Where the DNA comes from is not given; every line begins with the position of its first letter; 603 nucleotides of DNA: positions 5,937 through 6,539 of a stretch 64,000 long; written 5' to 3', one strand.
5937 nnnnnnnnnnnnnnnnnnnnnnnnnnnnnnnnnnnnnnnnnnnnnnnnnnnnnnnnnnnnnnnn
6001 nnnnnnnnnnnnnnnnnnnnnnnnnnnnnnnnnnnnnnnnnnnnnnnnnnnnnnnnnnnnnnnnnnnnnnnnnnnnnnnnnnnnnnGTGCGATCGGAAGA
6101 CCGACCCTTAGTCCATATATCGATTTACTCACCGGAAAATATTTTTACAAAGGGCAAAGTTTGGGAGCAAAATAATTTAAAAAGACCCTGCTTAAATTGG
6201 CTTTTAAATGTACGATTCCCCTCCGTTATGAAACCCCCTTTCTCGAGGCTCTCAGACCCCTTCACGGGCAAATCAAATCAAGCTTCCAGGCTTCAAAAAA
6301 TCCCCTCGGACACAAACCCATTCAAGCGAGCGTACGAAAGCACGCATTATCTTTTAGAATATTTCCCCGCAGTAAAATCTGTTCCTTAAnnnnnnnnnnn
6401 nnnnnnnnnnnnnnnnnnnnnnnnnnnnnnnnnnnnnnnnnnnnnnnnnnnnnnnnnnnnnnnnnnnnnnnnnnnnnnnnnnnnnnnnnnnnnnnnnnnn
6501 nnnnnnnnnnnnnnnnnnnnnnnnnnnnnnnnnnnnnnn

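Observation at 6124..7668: Tandem paralogous promoter-to-terminator units without conserved ORFs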

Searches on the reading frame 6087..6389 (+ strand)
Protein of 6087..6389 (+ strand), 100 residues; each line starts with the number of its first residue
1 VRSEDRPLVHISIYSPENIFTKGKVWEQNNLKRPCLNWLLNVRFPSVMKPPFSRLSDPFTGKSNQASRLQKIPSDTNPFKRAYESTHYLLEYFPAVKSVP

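Call 9: search_protein_families(library=pfam, proteins=[window:6087-6389:+], max_evalue=0.01)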
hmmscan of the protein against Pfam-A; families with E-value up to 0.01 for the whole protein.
window:6087-6389:+ (100 aa): 0 families
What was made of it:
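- No Pfam hit was found for the window ORFs 6087-6389 and 6197-6460 (call 9); P0001 itself was not scanned.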

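Call 39: find_homologous_proteins(query=window:6087-6389:+, max_evalue=10)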
Query window:6087-6389:+ (100 aa): 1 proteins with E <= 10 among 1 candidates.
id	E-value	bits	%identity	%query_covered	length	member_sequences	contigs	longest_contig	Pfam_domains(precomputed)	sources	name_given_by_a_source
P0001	4.4e-10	58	45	97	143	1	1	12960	-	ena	-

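Call 41: find_encoding_contigs(protein=P0001, flank=10000, max_places=10)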
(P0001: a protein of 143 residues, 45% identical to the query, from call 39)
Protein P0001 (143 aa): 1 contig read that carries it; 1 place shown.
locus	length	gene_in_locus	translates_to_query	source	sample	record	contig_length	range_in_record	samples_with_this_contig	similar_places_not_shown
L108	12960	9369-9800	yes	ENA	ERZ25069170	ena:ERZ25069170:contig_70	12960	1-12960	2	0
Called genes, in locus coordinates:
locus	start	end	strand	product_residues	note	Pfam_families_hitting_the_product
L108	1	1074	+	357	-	?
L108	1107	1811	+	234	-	PF00005:ABC_tran, PF02463:SMC_N (weak), PF13304:AAA_21 (faint)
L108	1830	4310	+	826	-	PF12704:MacB_PCD, PF02687:FtsX, PF12704:MacB_PCD, PF02687:FtsX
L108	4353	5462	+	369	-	PF02321:OEP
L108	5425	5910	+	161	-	-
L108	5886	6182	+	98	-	-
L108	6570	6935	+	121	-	PF02687:FtsX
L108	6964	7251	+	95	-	-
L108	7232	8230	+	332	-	PF12704:MacB_PCD, PF02687:FtsX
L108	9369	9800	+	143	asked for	-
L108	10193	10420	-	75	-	-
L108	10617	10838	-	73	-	-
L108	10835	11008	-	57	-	-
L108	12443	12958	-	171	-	?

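Call 47: search_protein_families(library=phrogs, proteins=[L108:10193-10420:-, L108:10617-10838:-, L108:11419-11556:-, L108:12443-12943:-], max_evalue=0.01)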
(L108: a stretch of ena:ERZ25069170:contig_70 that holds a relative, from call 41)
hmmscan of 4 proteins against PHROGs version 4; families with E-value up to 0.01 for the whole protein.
L108:10193-10420:- (75 aa): 0 families

L108:10617-10838:- (73 aa): 0 families

L108:11419-11556:- (45 aa): 0 families

L108:12443-12943:- (166 aa): 2 families
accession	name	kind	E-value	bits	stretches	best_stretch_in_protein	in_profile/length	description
phrog_216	-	integration and excision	4e-08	33.7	1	17-130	80-211/301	integrase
phrog_1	-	integration and excision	1.1e-07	32.5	1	17-132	293-423/611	integrase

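Call 56: search_protein_representatives(protein=P0001)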
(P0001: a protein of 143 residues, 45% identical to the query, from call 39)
Query: 143 residues. Proteins with E-value up to 0.001 (for the whole library): 5; up to 1e-10: 1; up to 1e-30: 1. The best 5 are listed.
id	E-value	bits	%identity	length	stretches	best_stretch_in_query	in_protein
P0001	4.1e-89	312.4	100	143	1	1-143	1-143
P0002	2.5e-10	57.2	44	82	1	61-138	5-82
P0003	7.9e-07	45.9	76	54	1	9-47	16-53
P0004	1.7e-05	41.6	47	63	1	45-103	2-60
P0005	1.0e-04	39.1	35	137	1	17-122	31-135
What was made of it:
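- Tried and rejected: I queried the protein databases with spurious ORFs from the units (calls 39, 56).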

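Call 58: find_encoding_contigs(protein=P0005, flank=10000, max_places=10)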
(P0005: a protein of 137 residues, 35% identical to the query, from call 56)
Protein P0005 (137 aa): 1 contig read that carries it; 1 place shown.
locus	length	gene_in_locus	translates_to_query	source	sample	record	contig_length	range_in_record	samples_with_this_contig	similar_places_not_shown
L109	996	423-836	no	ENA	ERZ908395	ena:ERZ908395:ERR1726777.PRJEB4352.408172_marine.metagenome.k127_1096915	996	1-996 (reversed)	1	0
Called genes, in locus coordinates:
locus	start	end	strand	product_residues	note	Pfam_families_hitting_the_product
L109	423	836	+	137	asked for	-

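Call 59: find_encoding_contigs(protein=P0002, flank=10000, max_places=10)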
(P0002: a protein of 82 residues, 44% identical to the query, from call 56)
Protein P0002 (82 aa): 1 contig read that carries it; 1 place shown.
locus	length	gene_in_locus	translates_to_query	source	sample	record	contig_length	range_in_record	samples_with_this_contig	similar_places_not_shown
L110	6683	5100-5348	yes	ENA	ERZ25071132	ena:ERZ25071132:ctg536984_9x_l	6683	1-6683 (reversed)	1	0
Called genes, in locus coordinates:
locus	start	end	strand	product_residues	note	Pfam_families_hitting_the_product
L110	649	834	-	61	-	-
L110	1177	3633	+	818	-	PF07705:CARDB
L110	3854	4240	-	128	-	-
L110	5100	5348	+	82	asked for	-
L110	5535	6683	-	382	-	?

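Call 60: find_encoding_contigs(protein=P0003, flank=10000, max_places=10)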
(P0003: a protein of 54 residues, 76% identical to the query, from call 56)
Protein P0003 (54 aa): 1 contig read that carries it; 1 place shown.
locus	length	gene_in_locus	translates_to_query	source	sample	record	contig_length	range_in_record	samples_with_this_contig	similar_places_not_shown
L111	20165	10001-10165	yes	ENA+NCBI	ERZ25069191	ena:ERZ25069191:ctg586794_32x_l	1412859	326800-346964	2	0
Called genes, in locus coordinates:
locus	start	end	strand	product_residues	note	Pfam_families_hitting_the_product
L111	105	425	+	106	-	-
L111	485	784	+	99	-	PF12797:Fer4_2 (faint), PF12837:Fer4_6 (faint), PF13237:Fer4_10 (weak), PF14697:Fer4_21 (faint), PF13187:Fer4_9 (weak), PF12838:Fer4_7 (weak), PF13484:Fer4_16 (faint), PF00037:Fer4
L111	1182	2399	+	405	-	PF00389:2-Hacid_dh, PF02826:2-Hacid_dh_C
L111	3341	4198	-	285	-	PF05721:PhyH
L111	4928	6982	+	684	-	PF16126:DUF4838 (faint)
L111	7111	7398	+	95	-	PF01527:HTH_Tnp_1, PF13384:HTH_23 (weak)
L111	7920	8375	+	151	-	PF13683:rve_3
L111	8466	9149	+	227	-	-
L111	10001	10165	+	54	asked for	-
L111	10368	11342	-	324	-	PF17200:sCache_2 (faint), PF08269:dCache_2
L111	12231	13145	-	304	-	PF01695:IstB_IS21 (faint)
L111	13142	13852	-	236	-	-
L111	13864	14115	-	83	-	PF12728:HTH_17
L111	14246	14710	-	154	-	-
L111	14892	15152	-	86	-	-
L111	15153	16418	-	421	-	PF00589:Phage_integrase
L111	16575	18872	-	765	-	PF12951:PATR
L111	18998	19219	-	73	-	-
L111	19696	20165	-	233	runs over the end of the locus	PF03575:Peptidase_S51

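Call 61: find_encoding_contigs(protein=P0004, flank=10000, max_places=10)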
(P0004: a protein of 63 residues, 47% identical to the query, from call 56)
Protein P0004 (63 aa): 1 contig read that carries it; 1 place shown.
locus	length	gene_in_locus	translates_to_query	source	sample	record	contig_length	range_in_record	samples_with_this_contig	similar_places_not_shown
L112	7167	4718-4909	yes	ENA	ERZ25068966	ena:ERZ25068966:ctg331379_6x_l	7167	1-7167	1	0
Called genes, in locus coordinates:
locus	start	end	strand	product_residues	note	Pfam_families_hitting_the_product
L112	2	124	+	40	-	?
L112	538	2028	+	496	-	PF07693:KAP_NTPase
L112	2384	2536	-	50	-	-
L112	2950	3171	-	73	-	-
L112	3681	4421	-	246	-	PF08269:dCache_2 (weak), PF17200:sCache_2 (weak)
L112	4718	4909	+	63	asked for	-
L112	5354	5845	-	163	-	PF01695:IstB_IS21 (faint)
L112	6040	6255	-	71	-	-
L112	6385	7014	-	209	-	-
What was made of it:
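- L110 and L112 are 9x and 6x assemblies (calls 59, 61).
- Tried and rejected: This yielded loci L108, L110, L111 and L112 (calls 41, 59-61).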

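Call 81: search_protein_families(library=pfam, proteins=[L111:12231-13145:-, L111:13142-13852:-, L111:13864-14115:-, L111:14246-14710:-, L111:14892-15152:-, L111:10368-11342:-, L110:5535-6683:-], max_evalue=0.1)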
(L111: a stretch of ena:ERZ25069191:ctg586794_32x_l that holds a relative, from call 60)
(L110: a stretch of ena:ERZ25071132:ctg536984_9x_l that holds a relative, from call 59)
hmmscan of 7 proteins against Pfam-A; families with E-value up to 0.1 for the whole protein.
L111:12231-13145:- (304 aa): 4 families
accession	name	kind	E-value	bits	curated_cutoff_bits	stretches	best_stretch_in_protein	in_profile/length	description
PF01695.23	IstB_IS21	-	7.6e-08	32.6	24.1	2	215-268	152-204/238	IstB-like ATP binding protein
PF02367.23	TsaE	-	0.025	15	26.6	1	116-174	5-63/128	Threonylcarbamoyl adenosine biosynthesis protein TsaE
PF00004.35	AAA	-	0.027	15.4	21.2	0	136-173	1-38/131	ATPase family associated with various cellular activities (AAA)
PF00308.24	Bac_DnaA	-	0.055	14.1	23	0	125-155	26-56/162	Bacterial DnaA ATPAse domain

L111:13142-13852:- (236 aa): 4 families
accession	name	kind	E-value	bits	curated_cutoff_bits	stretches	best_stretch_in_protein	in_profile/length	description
PF00392.27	GntR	-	0.0024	17.9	27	1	57-86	27-56/64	Bacterial regulatory proteins, gntR family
PF14502.12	HTH_41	-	0.028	14.3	25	1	51-84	3-36/48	Helix-turn-helix domain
PF13412.12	HTH_24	-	0.033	14.2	21.9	1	61-85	24-48/48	Winged helix-turn-helix DNA-binding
PF21984.2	DnaD_N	-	0.056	14.1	27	0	48-88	29-69/101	DnaD N-terminal domain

L111:13864-14115:- (83 aa): 3 families
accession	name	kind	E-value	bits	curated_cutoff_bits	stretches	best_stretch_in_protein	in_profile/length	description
PF12728.13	HTH_17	-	5.2e-09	36.7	27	1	31-74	6-49/51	Helix-turn-helix domain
PF08279.18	HTH_11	-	0.042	14.2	25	1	18-46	8-35/55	HTH domain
PF12793.13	SgrR_N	-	0.088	13.5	24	0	31-48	24-41/115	Sugar transport-related sRNA regulator N-term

L111:14246-14710:- (154 aa): 0 families

L111:14892-15152:- (86 aa): 0 families

L111:10368-11342:- (324 aa): 2 families
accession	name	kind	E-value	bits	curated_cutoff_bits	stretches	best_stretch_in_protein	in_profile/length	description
PF08269.17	dCache_2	-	7e-15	55.4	26.5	1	76-322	90-296/298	Cache domain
PF17200.10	sCache_2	-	2.6e-09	37.6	25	2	232-321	52-143/155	Single Cache domain 2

L110:5535-6683:- (382 aa): 1 family
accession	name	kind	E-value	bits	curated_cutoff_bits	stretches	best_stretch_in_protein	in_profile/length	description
PF07690.21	MFS_1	-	6.8e-27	94.7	33.4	1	11-337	10-341/347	Major Facilitator Superfamily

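Call 82: search_protein_families(library=phrogs, proteins=[L111:12231-13145:-, L111:13142-13852:-, L111:13864-14115:-, L111:14246-14710:-, L111:14892-15152:-, L111:10368-11342:-], max_evalue=0.01)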
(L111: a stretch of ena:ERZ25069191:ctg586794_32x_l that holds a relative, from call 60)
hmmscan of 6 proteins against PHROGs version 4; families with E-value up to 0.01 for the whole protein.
L111:12231-13145:- (304 aa): 4 families
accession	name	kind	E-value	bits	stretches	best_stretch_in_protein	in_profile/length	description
phrog_50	-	DNA, RNA and nucleotide metabolism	1.8e-33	117.5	1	35-302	276-521/570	DnaC-like helicase loader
phrog_3277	-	DNA, RNA and nucleotide metabolism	3.4e-19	70.3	1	211-297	73-159/168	DnaC-like helicase loader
phrog_26922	-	DNA, RNA and nucleotide metabolism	0.0042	18.7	1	217-277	12-72/92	DnaC-like helicase loader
phrog_15321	-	unknown function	0.0054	17.9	0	213-276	4-73/93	-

L111:13142-13852:- (236 aa): 12 families
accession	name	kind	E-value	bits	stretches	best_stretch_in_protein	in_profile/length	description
phrog_270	-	DNA, RNA and nucleotide metabolism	7.9e-26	92.3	1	43-221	63-266/383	replication initiation protein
phrog_2514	-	DNA, RNA and nucleotide metabolism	1.3e-13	51.9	1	4-212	3-195/270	DnaD-like helicase loader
phrog_9474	-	DNA, RNA and nucleotide metabolism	1.4e-08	35.6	1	126-217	167-262/288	replication initiation protein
phrog_9327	-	DNA, RNA and nucleotide metabolism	1.1e-07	32.7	1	128-222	164-258/276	primosomal protein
phrog_7498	-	DNA, RNA and nucleotide metabolism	1.8e-07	31.6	1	6-175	7-161/296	DnaD-like helicase loader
phrog_428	-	DNA, RNA and nucleotide metabolism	2.2e-07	31.4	1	6-212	90-319/455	replication initiation protein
phrog_16304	-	unknown function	4.9e-06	27.6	1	127-218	136-232/244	-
phrog_678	-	DNA, RNA and nucleotide metabolism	5.3e-05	23.9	1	28-164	75-207/346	replication initiation O-like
phrog_10724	-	unknown function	0.0011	19.3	1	48-136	25-108/253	-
phrog_391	-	DNA, RNA and nucleotide metabolism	0.0031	18.2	1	49-147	32-118/298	replication initiation O-like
phrog_8102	-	DNA, RNA and nucleotide metabolism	0.0074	16.4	1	49-164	53-166/337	replication initiation protein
phrog_6643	-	DNA, RNA and nucleotide metabolism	0.0077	16.7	0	52-138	35-127/313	replication initiation protein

L111:13864-14115:- (83 aa): 8 families
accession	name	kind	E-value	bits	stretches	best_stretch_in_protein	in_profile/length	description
phrog_7338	-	unknown function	3.2e-05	25.1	1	14-73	18-78/87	-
phrog_4691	-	integration and excision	0.00012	23.1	1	26-76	18-69/78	excisionase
phrog_57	-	head and packaging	0.00012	23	1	20-72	6-59/199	terminase small subunit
phrog_1864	-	unknown function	0.00013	22.7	1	16-63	7-57/73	-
phrog_66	-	integration and excision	0.00056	20.7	1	18-72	85-140/412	excisionase and transcriptional regulator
phrog_668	-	DNA, RNA and nucleotide metabolism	0.003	18.3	1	10-73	41-111/181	HTH DNA binding protein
phrog_2951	-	unknown function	0.0044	18.1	1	26-73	26-76/90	-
phrog_28156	-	unknown function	0.007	17.4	1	30-62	13-45/156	-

L111:14246-14710:- (154 aa): 0 families

L111:14892-15152:- (86 aa): 0 families

L111:10368-11342:- (324 aa): 0 families
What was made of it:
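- On Integrative replicative island (PICI-like organisation): No PHROG structural or packaging hits (calls 47, 82).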

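Call 98: search_protein_families(library=padloc, proteins=[L111:10368-11342:-, L111:14246-14710:-, L111:14892-15152:-, L108:10193-10420:-, L108:10617-10838:-], max_evalue=0.01)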
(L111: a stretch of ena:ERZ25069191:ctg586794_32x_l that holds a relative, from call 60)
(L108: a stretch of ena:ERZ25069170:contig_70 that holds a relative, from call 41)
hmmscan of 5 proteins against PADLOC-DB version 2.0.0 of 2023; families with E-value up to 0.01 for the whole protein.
L111:10368-11342:- (324 aa): 0 families

L111:14246-14710:- (154 aa): 0 families

L111:14892-15152:- (86 aa): 0 families

L108:10193-10420:- (75 aa): 0 families

L108:10617-10838:- (73 aa): 0 families

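Call 109: list_cluster_members(proteins=[P0001, P0002, P0003, P0004])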
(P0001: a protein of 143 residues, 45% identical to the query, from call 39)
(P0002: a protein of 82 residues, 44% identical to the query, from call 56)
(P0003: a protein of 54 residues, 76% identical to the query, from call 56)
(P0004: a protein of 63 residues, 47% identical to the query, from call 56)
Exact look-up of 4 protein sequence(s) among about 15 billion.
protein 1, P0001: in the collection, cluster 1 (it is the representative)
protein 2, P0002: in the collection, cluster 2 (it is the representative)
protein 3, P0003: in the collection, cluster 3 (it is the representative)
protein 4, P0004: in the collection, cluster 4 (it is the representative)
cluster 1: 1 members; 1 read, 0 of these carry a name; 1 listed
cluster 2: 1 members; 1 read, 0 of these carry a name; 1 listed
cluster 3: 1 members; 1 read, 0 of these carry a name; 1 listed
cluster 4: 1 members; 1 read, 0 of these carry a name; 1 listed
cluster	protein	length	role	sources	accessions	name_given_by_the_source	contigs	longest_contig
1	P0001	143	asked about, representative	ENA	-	-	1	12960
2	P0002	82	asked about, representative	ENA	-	-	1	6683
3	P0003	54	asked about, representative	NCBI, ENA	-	-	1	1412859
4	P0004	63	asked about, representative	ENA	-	-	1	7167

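Call 110: find_homologous_proteins(query=P0002, max_evalue=10)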
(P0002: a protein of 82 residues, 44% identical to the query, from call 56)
Query P0002 (82 aa): 1 proteins with E <= 10 among 1 candidates.
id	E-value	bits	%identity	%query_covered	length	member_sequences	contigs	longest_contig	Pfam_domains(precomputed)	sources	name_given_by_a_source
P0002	6.2e-47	174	100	100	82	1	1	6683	-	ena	-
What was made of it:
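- On Protein-coding gene or recent pseudogene: The only database relatives are spurious ORFs from the same loci (calls 39, 56, 109, 110).
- The only protein-database relatives are spurious ORFs from the same loci (calls 39, 56, 110).
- Tried and rejected: A repeat search with P0002 and the cluster look-ups added nothing (calls 109, 110).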
